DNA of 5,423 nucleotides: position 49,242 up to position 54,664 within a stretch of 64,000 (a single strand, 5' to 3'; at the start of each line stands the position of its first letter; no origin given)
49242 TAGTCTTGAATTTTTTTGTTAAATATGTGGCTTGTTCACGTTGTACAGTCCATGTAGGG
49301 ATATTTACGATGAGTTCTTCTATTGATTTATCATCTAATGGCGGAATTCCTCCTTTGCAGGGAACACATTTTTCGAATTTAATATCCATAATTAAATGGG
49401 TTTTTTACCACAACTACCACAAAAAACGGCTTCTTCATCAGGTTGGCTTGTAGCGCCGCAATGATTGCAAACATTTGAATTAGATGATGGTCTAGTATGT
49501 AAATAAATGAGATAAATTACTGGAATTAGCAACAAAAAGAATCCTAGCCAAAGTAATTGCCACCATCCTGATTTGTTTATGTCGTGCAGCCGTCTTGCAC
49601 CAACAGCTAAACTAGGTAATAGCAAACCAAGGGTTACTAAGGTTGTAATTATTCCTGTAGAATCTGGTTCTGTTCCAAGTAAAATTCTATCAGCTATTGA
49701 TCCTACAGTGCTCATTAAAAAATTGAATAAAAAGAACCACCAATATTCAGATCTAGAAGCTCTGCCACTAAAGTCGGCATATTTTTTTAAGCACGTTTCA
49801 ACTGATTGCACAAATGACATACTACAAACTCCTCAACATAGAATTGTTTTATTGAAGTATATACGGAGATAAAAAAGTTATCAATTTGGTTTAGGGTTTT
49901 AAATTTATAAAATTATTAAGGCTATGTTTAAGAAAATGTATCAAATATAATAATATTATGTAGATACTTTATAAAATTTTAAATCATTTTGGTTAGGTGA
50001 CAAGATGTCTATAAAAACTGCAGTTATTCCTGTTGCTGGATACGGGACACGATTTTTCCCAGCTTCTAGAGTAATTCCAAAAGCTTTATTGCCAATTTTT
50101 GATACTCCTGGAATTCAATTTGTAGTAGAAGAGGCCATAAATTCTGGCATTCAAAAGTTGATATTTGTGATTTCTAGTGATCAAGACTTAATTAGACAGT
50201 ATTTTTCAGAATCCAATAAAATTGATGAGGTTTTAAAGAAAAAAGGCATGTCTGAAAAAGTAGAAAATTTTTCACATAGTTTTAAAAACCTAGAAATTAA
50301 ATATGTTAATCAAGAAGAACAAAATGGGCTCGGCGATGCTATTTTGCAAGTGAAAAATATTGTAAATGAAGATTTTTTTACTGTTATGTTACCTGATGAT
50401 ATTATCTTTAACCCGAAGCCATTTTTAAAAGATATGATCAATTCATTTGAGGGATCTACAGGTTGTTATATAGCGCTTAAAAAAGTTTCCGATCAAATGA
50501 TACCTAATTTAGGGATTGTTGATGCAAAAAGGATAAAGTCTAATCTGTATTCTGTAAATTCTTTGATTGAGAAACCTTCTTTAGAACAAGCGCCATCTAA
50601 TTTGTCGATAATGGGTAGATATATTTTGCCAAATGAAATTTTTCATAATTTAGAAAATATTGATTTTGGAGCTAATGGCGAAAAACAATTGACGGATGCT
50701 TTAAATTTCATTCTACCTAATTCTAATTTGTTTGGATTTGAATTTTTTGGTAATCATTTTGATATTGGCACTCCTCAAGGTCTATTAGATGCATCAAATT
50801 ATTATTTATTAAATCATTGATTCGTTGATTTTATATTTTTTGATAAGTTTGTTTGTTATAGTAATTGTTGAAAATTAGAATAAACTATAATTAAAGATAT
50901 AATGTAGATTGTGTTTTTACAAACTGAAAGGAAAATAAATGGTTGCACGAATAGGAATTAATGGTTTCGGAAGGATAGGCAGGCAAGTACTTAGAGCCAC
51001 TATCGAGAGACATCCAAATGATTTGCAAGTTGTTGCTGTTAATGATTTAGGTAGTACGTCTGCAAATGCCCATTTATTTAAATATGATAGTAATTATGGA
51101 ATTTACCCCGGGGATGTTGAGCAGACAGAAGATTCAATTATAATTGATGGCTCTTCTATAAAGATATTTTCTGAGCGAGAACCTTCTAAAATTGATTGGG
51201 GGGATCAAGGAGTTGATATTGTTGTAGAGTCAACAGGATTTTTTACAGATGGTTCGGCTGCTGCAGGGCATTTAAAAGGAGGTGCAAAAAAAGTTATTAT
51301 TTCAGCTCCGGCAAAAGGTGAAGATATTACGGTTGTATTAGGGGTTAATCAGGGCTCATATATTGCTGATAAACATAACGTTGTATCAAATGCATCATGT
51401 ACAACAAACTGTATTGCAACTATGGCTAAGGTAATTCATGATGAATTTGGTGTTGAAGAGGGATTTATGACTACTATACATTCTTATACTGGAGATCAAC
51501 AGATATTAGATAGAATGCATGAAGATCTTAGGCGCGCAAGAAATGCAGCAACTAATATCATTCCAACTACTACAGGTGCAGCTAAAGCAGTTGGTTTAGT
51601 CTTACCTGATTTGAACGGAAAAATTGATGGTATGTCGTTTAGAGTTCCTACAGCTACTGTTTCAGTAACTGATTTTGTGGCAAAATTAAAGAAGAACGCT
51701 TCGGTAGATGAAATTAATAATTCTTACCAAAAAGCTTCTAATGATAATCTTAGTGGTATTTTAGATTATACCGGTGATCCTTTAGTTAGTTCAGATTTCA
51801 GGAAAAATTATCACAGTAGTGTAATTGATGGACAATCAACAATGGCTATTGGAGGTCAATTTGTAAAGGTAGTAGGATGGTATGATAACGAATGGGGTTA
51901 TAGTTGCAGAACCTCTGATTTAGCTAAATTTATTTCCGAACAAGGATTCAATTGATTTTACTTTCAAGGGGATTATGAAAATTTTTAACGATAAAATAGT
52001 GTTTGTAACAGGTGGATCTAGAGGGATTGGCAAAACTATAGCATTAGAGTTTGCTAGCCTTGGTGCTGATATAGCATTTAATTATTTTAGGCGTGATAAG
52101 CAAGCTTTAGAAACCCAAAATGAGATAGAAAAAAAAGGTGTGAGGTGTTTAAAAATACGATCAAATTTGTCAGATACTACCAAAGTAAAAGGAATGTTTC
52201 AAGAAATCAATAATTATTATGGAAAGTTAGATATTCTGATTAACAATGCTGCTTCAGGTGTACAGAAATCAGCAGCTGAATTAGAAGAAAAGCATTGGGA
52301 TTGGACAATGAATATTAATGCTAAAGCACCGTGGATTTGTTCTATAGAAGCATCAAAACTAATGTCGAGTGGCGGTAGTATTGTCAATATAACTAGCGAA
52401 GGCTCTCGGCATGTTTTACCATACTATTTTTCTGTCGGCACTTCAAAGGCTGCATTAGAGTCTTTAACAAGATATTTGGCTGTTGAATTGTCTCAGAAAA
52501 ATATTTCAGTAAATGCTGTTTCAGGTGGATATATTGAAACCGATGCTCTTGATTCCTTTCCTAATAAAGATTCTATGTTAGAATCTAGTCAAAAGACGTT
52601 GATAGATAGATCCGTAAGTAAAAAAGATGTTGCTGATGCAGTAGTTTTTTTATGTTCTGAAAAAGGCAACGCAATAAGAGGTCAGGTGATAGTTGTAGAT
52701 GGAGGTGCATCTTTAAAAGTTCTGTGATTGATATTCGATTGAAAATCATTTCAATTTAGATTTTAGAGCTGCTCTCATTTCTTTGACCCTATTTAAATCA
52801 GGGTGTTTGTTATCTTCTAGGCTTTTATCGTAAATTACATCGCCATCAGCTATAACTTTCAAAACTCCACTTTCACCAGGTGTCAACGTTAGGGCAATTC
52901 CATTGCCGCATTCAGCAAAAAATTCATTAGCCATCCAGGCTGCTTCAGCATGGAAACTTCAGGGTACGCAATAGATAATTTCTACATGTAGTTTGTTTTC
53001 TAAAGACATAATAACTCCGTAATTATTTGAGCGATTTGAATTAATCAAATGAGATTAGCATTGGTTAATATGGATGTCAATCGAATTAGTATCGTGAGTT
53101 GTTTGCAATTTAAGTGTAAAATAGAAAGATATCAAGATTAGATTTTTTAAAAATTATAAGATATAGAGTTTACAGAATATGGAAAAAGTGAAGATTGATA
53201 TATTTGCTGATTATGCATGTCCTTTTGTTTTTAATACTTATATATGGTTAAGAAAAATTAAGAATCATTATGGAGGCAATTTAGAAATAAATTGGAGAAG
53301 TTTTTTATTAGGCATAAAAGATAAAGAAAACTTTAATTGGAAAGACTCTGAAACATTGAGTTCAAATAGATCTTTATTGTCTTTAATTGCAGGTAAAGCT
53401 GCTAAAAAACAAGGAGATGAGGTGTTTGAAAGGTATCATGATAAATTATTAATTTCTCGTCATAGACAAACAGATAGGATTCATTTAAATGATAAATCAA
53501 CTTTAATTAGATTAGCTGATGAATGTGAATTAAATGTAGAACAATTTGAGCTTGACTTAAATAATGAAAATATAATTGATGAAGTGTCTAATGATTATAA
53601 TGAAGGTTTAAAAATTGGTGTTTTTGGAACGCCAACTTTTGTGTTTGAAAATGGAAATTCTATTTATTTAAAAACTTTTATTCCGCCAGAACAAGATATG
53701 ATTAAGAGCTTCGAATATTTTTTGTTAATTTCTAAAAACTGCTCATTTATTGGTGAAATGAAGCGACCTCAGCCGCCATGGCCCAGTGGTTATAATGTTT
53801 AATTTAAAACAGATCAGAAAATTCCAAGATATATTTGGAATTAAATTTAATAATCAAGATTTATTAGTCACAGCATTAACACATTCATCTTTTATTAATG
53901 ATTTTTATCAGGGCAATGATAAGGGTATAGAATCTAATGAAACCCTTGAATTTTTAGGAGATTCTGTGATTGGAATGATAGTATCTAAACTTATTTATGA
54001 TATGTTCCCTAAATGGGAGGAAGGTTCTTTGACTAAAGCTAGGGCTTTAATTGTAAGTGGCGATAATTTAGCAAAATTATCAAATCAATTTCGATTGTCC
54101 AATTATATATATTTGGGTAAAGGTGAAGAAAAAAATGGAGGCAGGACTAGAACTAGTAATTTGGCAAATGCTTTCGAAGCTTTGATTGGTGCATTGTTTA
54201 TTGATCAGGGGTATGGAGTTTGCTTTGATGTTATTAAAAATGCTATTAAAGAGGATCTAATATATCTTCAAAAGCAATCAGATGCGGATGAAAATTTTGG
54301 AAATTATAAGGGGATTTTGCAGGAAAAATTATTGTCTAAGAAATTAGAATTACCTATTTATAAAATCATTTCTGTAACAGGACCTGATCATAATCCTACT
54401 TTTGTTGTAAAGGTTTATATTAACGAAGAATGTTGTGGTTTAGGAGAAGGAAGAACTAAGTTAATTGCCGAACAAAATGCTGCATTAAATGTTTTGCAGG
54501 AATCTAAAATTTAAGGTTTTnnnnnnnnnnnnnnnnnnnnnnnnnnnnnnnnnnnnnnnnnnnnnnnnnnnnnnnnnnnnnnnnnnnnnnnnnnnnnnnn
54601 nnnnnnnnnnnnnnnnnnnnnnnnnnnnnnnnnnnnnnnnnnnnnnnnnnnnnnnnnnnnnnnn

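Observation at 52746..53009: Hidden SelW/Rdx-family selenoprotein: in-frame UGA at the CxxU redox position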

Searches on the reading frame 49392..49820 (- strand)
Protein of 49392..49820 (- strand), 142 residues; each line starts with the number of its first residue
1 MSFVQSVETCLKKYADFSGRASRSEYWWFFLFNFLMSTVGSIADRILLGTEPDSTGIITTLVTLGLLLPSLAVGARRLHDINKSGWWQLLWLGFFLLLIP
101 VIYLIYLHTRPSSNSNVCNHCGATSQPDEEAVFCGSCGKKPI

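Call 27: search_protein_families(library=pfam, proteins=[window:49392-49820:-], max_evalue=0.00001)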
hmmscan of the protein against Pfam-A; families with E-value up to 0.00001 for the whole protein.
window:49392-49820:- (142 aa): 1 family
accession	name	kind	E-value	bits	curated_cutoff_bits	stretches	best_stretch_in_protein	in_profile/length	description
PF05656.20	DUF805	-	2.5e-26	92.7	25.7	1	14-114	1-104/111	Protein of unknown function (DUF805)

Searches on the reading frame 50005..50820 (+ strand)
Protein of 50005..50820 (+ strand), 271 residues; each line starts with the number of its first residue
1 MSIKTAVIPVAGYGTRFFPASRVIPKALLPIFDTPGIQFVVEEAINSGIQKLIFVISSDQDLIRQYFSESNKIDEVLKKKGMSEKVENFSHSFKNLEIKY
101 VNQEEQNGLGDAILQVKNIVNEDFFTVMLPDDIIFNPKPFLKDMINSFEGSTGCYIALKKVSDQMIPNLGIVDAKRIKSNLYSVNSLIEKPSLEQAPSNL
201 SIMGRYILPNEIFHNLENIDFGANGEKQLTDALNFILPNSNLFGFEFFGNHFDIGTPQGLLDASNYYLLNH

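Call 27: search_protein_families(library=pfam, proteins=[window:50005-50820:+], max_evalue=0.00001)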
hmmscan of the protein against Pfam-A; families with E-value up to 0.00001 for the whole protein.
window:50005-50820:+ (271 aa): 1 family
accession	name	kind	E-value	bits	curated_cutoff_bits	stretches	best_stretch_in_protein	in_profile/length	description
PF00483.29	NTP_transferase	-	1.4e-29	103.8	21.2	1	6-267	2-242/245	Nucleotidyl transferase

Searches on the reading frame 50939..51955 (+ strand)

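Call 27: search_protein_families(library=pfam, proteins=[window:50939-51955:+], max_evalue=0.00001)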
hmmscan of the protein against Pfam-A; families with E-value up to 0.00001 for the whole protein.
window:50939-51955:+ (338 aa): 2 families
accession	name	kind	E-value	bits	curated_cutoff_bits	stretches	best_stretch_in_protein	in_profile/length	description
PF02800.25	Gp_dh_C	-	3.8e-65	218.7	24.4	1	159-315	1-158/158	Glyceraldehyde 3-phosphate dehydrogenase, C-terminal domain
PF00044.30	Gp_dh_N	-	4e-37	127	31.7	1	4-104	2-100/101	Glyceraldehyde 3-phosphate dehydrogenase, NAD binding domain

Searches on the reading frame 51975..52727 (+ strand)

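Call 27: search_protein_families(library=pfam, proteins=[window:51975-52727:+], max_evalue=0.00001)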
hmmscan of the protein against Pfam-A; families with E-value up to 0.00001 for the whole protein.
window:51975-52727:+ (250 aa): 3 families
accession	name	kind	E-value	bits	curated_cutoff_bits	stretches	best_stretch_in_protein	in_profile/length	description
PF13561.12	adh_short_C2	-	6.8e-61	206.3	27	1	16-245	6-235/236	Enoyl-(Acyl carrier protein) reductase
PF00106.31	adh_short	-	5.1e-43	147.3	26.6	1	7-195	1-190/195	short chain dehydrogenase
PF23441.1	SDR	-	2e-06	27.9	27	1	55-246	60-256/258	SDR-like rossmann domain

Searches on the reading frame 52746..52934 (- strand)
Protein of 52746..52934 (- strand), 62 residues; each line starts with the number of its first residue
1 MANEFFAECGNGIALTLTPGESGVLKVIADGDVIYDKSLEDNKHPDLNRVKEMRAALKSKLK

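Call 4: search_protein_families(library=pfam, proteins=[window:52749-52934:-], max_evalue=1)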
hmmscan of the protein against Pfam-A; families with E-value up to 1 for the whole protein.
seq(62 aa): 1 family
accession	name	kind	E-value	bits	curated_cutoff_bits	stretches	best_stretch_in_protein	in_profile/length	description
PF10262.15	Rdx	-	0.00062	20.4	22.6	1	2-52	20-70/74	Rdx family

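Call 12: find_related_loci(query=window:52749-52934:-, collection=genome_contigs, flank=3000)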
Query seq(62 aa) (62 aa) in genome_contigs; peptide patterns used: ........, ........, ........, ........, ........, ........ (x = any residue, [..] = any of these).
346 stretches matched a pattern; 26 encode a relative of the query (tblastn E <= 1e-3); 26 distinct loci.
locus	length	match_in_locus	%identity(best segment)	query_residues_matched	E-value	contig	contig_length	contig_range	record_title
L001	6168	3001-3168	93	1-56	1e-32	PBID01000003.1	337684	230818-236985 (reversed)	MAG: Chloroflexota bacterium isolate SP301 113317, whole genome shotgun sequence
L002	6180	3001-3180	66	1-61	2e-23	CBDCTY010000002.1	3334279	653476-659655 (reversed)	MAG: Dehalococcoidia bacterium isolate 8d763e54-a689-437c-9121-06e6f54ce659 genome assembly, contig: contig_2, whole gen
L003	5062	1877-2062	61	1-62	6e-23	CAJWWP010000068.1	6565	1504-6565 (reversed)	MAG TPA_asm: uncultured Chloroflexi bacterium isolate ERR599159_bin.71_MetaBAT_v2.12.1_MAG genome assembly, contig: NODE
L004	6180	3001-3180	62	1-61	1e-22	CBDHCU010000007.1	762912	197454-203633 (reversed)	MAG: Dehalococcoidia bacterium isolate 55646556-b4c4-4674-9987-911c49b4817b genome assembly, contig: contig_5, whole gen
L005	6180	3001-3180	62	1-61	3e-22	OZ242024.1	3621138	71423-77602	MAG: Dehalococcoidia bacterium isolate d43f8009-68d3-414f-887a-1f958e937587 genome assembly, chromosome: 1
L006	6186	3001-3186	60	1-62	2e-22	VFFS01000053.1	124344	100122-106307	MAG: SAR202 cluster bacterium isolate OSU_TB06 TB06_053, whole genome shotgun sequence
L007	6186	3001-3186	60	1-62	2e-22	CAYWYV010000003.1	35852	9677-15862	MAG TPA_asm: uncultured Dehalococcoidia bacterium isolate SRP077602_co4_497 genome assembly, contig: NODE_1798_length_35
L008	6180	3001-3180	62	1-61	3e-22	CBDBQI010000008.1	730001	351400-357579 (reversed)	MAG: Dehalococcoidia bacterium isolate aa297ee3-c136-429f-8284-2fbc07899539 genome assembly, contig: contig_8, whole gen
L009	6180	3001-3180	61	1-61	7e-22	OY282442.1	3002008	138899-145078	MAG: uncultured Dehalococcoidia bacterium genome assembly, chromosome: 1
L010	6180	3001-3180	61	1-61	8e-22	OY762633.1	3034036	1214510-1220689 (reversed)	MAG: Dehalococcoidia bacterium isolate 17254eae-7cb3-4ac9-839e-465292e2b3d4 genome assembly, chromosome: 1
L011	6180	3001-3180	61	1-61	7e-22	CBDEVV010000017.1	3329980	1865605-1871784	MAG: Dehalococcoidia bacterium isolate ccfee1fd-fe4d-4b79-97f1-fb044a699873 genome assembly, contig: contig_16, whole ge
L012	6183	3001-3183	59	1-61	1e-21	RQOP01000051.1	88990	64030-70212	MAG: SAR202 cluster bacterium isolate OSU_BB09 BB09_051, whole genome shotgun sequence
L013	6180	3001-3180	61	1-61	2e-21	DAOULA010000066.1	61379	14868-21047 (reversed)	MAG TPA_asm: Dehalococcoidia bacterium isolate S8_375 282781, whole genome shotgun sequence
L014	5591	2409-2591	57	1-61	8e-21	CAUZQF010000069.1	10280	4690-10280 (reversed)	MAG: Dehalococcoidia bacterium isolate CB9_331.94 genome assembly, contig: Ga0302133_10002973, whole genome shotgun sequ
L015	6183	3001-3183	56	1-61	1e-20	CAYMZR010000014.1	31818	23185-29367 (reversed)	MAG TPA_asm: uncultured Dehalococcoidia bacterium isolate binchicken_co141_86 genome assembly, contig: NODE_6260_length_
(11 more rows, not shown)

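Call 77: find_encoding_contigs(protein=window:52746-52934:-, flank=1000, max_places=10)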
Protein window:52746-52934:- (62 aa): 23 contigs read that carry it; 7 places shown.
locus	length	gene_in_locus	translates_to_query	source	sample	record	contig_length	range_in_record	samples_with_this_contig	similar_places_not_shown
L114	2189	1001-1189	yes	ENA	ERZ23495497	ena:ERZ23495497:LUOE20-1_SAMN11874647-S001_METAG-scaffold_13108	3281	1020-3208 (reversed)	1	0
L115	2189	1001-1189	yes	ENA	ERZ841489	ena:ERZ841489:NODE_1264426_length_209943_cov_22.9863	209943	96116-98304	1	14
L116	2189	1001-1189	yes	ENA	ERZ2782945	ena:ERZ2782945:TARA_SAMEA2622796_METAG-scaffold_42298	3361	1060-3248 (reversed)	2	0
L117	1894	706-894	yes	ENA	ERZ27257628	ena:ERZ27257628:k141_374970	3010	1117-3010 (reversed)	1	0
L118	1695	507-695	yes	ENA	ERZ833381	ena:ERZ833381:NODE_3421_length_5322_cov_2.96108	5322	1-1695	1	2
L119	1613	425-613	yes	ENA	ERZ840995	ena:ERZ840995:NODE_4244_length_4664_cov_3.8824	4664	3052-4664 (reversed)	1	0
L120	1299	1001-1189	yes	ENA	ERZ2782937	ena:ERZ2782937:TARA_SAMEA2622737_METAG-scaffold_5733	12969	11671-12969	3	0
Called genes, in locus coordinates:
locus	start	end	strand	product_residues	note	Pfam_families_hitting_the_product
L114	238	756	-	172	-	PF01323:DSBA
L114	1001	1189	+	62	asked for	-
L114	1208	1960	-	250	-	PF00106:adh_short, PF08659:KR (faint), PF23441:SDR (weak), PF13561:adh_short_C2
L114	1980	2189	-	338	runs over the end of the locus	PF00044:Gp_dh_N, PF02800:Gp_dh_C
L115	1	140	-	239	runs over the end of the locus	PF22935:RM44_endonuclase (weak), PF14622:Ribonucleas_3_3, PF00636:Ribonuclease_3, PF00035:dsrm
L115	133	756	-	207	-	PF01323:DSBA, PF13743:Thioredoxin_5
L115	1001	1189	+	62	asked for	-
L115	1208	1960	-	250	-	PF00106:adh_short, PF08659:KR (faint), PF23441:SDR (weak), PF13561:adh_short_C2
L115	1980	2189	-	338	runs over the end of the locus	PF00044:Gp_dh_N, PF02800:Gp_dh_C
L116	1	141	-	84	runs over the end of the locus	?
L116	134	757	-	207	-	PF01323:DSBA, PF13743:Thioredoxin_5 (weak)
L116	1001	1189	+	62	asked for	-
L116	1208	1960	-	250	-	PF00106:adh_short, PF23441:SDR (weak), PF13561:adh_short_C2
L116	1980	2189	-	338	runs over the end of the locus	PF00044:Gp_dh_N, PF02800:Gp_dh_C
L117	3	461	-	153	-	?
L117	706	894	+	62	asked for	-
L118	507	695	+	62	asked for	-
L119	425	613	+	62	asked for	-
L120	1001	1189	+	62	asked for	-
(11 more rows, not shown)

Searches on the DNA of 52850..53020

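Call 58: search_rna_families(source=window, start=52850, end=53020, threshold=evalue, max_evalue=10)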
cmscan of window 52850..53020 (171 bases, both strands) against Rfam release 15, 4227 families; matches with E-value up to 10: 1.
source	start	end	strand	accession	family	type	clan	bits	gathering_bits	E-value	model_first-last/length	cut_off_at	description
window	52901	52960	-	RF02716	sno_ncR3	Gene; snRNA; snoRNA; CD-box;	-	15.6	88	0.5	1-75/75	no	Small nucleolar RNA ncR3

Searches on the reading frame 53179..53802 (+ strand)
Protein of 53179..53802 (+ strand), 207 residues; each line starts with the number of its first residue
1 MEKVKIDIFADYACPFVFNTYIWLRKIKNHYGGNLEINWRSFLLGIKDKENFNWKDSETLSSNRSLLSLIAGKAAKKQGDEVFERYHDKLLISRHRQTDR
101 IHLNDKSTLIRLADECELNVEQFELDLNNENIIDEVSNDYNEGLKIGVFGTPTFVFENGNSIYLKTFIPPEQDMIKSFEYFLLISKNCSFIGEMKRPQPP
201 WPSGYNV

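Call 27: search_protein_families(library=pfam, proteins=[window:53179-53802:+], max_evalue=0.00001)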
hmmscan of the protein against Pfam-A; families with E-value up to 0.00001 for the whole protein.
window:53179-53802:+ (207 aa): 2 families
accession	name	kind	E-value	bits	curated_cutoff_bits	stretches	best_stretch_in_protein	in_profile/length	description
PF01323.26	DSBA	-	9.1e-15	55.4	25.6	1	6-159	2-174/191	DSBA-like thioredoxin domain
PF13743.12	Thioredoxin_5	-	4.4e-07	30.3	27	1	60-160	69-167/186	Thioredoxin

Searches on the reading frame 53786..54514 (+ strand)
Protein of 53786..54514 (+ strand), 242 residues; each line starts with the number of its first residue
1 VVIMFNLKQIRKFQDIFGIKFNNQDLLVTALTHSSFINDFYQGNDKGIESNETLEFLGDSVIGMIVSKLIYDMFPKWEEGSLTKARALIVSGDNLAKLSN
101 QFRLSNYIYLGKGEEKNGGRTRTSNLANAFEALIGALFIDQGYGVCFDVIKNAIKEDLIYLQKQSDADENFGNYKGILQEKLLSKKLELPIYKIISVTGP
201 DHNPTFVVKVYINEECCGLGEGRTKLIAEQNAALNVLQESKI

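Call 27: search_protein_families(library=pfam, proteins=[window:53786-54514:+], max_evalue=0.00001)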
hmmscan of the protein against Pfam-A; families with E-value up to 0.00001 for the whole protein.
window:53786-54514:+ (242 aa): 4 families
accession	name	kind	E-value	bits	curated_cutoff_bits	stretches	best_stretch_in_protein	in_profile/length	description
PF14622.11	Ribonucleas_3_3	-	2.4e-32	112.2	35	1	23-156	1-126/128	Ribonuclease-III-like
PF00636.31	Ribonuclease_3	-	1e-22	81.2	27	1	52-142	1-102/102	Ribonuclease III domain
PF00035.32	dsrm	-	4.4e-15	56.4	23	1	174-239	1-65/66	Double-stranded RNA binding motif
PF22935.1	RM44_endonuclase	-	3e-06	27.8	27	1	20-137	16-139/139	Large ribosomal subunit protein mL44, endonuclease domain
